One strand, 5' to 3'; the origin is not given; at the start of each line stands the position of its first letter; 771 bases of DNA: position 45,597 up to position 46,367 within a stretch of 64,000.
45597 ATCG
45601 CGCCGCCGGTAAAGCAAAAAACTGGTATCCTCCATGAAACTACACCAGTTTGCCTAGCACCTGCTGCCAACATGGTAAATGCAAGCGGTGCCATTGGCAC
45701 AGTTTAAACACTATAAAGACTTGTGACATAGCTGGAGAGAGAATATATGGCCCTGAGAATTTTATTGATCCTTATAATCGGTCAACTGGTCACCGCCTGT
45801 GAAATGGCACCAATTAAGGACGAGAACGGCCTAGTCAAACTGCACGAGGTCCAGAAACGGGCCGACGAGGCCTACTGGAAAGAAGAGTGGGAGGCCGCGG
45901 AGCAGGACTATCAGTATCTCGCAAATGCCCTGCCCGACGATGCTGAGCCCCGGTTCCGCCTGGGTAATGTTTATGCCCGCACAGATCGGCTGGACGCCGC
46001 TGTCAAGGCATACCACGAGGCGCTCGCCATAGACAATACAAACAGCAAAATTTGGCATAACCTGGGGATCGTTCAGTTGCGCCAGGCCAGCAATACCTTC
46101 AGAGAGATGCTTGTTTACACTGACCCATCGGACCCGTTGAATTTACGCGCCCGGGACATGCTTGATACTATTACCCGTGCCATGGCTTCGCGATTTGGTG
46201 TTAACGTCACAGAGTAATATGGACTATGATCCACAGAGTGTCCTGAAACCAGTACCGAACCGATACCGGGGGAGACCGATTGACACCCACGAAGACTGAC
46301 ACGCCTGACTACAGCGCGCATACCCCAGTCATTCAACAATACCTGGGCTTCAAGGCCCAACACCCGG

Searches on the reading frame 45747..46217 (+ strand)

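Call 29: search_protein_families(library=pfam, proteins=[window:45747-46217:+], max_evalue=0.001)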
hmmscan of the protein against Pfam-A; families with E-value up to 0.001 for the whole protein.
window:45747-46217:+ (156 aa): 9 families
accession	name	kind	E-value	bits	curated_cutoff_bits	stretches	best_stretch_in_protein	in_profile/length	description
PF13414.12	TPR_11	-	2.5e-10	40.3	26.8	1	81-113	9-41/42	TPR repeat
PF13431.12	TPR_17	-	1.5e-07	31.6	24.4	0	91-113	4-26/34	Tetratricopeptide repeat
PF00515.34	TPR_1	-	3.3e-07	30.3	27.8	1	69-98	4-33/34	Tetratricopeptide repeat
PF07719.23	TPR_2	-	3.7e-07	30.2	27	1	67-99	2-34/34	Tetratricopeptide repeat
PF14559.12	TPR_19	-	4.3e-06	27.4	25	1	47-103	6-62/68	Tetratricopeptide repeat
PF13428.12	TPR_14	-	1.1e-05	26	23.5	1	69-107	4-42/44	Tetratricopeptide repeat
PF13424.12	TPR_12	-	5.5e-05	23.7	30.1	0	71-96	8-33/77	Tetratricopeptide repeat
PF13432.12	TPR_16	-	0.00014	22.7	32.7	1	38-99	3-64/65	Tetratricopeptide repeat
PF13181.12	TPR_8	-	0.00031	21.1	25.7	0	69-99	4-34/34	Tetratricopeptide repeat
